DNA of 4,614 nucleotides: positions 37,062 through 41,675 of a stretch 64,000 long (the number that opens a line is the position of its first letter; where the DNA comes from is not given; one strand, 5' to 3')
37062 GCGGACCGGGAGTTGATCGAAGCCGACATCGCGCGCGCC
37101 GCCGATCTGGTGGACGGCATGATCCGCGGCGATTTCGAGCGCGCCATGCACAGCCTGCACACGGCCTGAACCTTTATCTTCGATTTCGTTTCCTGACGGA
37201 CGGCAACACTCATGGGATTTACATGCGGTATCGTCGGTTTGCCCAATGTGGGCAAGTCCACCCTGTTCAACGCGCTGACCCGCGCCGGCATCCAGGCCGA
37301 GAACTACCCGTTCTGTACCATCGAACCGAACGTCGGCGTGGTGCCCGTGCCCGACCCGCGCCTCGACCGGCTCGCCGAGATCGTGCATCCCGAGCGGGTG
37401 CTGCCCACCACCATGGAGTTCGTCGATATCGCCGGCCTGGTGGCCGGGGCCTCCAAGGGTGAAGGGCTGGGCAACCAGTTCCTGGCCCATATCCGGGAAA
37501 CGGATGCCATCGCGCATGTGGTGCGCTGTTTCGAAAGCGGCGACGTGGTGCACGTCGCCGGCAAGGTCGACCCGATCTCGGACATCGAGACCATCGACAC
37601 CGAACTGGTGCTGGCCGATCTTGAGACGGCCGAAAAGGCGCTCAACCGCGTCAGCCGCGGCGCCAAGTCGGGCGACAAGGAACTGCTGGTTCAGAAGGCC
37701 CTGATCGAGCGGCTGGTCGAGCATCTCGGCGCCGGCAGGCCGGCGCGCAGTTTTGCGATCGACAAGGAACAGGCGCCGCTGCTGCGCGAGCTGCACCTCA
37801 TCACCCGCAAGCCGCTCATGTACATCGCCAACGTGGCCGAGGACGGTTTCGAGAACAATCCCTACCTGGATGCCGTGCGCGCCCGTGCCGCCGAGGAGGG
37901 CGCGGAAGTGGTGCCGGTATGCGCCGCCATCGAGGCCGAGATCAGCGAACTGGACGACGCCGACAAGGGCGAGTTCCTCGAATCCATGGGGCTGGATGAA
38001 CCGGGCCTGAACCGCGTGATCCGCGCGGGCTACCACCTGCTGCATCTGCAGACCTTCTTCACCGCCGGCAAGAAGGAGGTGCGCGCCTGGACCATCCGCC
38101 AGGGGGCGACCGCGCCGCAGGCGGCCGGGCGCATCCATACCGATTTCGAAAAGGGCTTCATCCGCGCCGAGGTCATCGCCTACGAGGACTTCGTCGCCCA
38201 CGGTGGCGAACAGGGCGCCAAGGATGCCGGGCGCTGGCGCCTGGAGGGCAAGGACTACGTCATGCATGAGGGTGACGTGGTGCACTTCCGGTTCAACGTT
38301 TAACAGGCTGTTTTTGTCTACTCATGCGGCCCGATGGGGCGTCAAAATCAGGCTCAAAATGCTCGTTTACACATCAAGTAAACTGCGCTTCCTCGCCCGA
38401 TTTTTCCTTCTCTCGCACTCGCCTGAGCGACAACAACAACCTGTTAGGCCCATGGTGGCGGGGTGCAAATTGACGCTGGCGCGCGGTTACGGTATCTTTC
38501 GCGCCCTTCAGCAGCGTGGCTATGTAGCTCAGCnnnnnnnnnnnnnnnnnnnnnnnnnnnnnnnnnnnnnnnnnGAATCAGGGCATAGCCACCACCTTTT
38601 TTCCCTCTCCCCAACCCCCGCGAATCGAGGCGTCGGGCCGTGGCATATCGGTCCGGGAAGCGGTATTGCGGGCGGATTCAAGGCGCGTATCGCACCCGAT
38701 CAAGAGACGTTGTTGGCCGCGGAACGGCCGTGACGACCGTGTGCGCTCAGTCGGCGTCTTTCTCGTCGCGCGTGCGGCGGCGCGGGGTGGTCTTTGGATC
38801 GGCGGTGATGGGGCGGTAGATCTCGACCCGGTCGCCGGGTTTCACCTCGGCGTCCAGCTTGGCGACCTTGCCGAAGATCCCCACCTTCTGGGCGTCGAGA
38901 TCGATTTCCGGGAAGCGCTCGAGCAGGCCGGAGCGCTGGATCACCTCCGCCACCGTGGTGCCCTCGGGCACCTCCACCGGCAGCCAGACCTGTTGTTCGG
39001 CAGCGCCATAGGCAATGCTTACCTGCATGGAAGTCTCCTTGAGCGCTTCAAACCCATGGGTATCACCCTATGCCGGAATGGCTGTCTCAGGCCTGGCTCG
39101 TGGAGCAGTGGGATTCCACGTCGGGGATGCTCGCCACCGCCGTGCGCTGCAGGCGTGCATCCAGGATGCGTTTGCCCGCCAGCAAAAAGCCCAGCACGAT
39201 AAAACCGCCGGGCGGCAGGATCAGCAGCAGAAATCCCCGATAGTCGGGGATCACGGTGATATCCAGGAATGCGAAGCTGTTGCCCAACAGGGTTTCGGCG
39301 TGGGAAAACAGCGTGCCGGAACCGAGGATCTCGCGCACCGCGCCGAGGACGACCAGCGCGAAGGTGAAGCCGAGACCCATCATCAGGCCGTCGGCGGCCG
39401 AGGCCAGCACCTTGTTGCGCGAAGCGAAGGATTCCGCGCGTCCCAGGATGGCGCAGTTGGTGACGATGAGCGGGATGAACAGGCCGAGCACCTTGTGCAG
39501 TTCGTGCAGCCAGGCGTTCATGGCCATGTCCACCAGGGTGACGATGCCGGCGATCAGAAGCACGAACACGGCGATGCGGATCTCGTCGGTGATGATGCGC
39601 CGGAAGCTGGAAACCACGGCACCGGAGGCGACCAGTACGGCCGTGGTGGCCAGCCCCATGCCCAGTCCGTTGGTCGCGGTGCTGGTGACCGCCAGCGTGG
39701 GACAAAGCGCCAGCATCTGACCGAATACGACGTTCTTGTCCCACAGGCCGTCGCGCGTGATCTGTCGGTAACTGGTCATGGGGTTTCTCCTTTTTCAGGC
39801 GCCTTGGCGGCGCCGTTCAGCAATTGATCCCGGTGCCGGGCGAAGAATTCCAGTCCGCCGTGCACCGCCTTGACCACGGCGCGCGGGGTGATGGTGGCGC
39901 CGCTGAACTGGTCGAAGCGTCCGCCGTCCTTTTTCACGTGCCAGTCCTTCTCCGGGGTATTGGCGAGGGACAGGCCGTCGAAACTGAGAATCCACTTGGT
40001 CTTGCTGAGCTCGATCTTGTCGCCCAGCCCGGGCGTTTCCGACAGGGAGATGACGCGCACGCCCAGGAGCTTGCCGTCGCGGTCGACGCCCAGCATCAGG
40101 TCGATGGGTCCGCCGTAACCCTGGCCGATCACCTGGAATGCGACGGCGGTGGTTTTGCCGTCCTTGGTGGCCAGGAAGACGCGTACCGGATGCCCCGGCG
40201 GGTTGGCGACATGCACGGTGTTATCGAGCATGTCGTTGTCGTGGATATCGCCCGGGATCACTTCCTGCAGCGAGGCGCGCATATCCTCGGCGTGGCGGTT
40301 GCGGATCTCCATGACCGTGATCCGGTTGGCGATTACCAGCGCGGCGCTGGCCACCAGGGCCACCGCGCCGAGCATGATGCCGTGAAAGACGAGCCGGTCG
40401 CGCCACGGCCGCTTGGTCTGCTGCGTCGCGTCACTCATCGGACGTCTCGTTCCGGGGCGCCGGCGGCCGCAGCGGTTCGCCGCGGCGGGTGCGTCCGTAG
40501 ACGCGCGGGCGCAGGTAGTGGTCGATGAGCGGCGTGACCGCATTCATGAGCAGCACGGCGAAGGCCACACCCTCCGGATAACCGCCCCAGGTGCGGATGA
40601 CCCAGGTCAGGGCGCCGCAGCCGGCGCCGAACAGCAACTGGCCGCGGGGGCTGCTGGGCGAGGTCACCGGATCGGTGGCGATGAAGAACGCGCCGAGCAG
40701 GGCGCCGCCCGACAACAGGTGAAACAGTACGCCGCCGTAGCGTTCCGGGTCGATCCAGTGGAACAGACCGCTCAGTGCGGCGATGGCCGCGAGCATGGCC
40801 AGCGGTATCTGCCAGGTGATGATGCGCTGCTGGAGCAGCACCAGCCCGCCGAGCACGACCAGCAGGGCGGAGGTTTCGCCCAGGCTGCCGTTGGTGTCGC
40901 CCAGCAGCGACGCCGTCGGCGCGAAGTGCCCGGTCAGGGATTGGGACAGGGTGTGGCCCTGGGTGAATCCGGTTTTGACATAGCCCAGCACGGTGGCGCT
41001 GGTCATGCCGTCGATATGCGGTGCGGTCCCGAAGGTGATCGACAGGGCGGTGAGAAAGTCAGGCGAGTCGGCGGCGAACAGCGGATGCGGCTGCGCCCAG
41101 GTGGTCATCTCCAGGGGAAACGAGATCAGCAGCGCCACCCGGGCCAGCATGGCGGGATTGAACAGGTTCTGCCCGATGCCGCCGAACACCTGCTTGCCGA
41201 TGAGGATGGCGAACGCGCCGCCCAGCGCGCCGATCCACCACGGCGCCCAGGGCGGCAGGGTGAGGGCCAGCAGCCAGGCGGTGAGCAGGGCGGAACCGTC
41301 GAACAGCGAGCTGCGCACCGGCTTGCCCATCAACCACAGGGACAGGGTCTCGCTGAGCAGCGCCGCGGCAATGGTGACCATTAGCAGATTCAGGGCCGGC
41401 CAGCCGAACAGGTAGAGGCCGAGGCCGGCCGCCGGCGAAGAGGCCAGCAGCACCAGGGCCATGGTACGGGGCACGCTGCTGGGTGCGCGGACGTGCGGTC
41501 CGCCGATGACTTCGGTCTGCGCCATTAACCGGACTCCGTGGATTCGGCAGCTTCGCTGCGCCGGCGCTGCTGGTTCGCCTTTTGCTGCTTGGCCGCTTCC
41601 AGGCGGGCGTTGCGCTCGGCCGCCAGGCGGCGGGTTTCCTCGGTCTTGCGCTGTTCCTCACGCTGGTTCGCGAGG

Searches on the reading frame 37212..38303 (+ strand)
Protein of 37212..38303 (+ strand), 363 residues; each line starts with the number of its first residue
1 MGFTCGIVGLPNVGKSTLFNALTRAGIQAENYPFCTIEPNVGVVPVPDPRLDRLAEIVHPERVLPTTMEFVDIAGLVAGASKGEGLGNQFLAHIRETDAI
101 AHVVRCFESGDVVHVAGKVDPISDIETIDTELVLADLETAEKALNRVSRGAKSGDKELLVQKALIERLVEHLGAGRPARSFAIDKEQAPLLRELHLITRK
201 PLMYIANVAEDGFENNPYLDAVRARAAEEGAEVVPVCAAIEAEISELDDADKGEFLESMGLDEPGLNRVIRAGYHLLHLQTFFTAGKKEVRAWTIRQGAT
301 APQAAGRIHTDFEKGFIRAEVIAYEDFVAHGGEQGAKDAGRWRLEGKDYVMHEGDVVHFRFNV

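Call 67: search_protein_families(library=pfam, proteins=[window:37212-38303:+], max_evalue=0.000001)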
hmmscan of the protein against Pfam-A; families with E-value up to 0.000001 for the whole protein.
window:37212-38303:+ (363 aa): 3 families
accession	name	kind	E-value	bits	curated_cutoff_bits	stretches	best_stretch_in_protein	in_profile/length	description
PF06071.19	YchF-GTPase_C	-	3.9e-40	136.3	27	1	279-362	1-84/84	Protein of unknown function (DUF933)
PF01926.29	MMR_HSR1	-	1.7e-21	76.9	21.9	1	5-109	2-86/113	50S ribosome-binding GTPase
PF02421.24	FeoB_N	-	7.9e-08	32.4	27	1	4-44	2-42/156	Ferrous iron transport protein B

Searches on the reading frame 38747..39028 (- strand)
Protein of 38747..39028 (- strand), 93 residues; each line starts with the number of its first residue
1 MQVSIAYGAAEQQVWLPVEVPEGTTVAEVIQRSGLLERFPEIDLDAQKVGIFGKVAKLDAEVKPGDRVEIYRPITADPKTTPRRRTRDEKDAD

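Call 67: search_protein_families(library=pfam, proteins=[window:38747-39028:-], max_evalue=0.000001)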
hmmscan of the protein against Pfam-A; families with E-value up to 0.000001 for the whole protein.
window:38747-39028:- (93 aa): 1 family
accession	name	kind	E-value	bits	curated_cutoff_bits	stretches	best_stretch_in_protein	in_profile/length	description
PF03658.20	Ub-RnfH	-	5.5e-35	120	23.7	1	1-82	1-82/83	RnfH family Ubiquitin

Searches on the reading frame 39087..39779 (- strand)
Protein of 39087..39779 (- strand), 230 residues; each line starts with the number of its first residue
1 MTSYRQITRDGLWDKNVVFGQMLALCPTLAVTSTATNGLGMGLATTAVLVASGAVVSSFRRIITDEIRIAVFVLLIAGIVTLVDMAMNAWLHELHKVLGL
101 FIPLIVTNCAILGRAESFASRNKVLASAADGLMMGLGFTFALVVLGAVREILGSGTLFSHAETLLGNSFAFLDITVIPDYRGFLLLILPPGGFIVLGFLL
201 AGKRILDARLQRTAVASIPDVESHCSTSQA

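Call 67: search_protein_families(library=pfam, proteins=[window:39087-39779:-], max_evalue=0.000001)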
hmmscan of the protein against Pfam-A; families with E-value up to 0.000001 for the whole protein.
window:39087-39779:- (230 aa): 1 family
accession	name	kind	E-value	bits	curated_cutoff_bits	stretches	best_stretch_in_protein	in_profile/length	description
PF02508.19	Rnf-Nqr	-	5.4e-63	212.6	23.8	1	5-199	2-173/174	Rnf-Nqr subunit, membrane protein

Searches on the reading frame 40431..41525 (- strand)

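Call 67: search_protein_families(library=pfam, proteins=[window:40431-41525:-], max_evalue=0.000001)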
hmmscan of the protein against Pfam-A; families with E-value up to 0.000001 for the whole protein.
window:40431-41525:- (364 aa): 1 family
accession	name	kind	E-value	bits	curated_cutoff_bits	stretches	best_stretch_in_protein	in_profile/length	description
PF03116.20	NQR2_RnfD_RnfE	-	1.9e-110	369.3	27.7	1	8-344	4-296/296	NQR2, RnfD, RnfE family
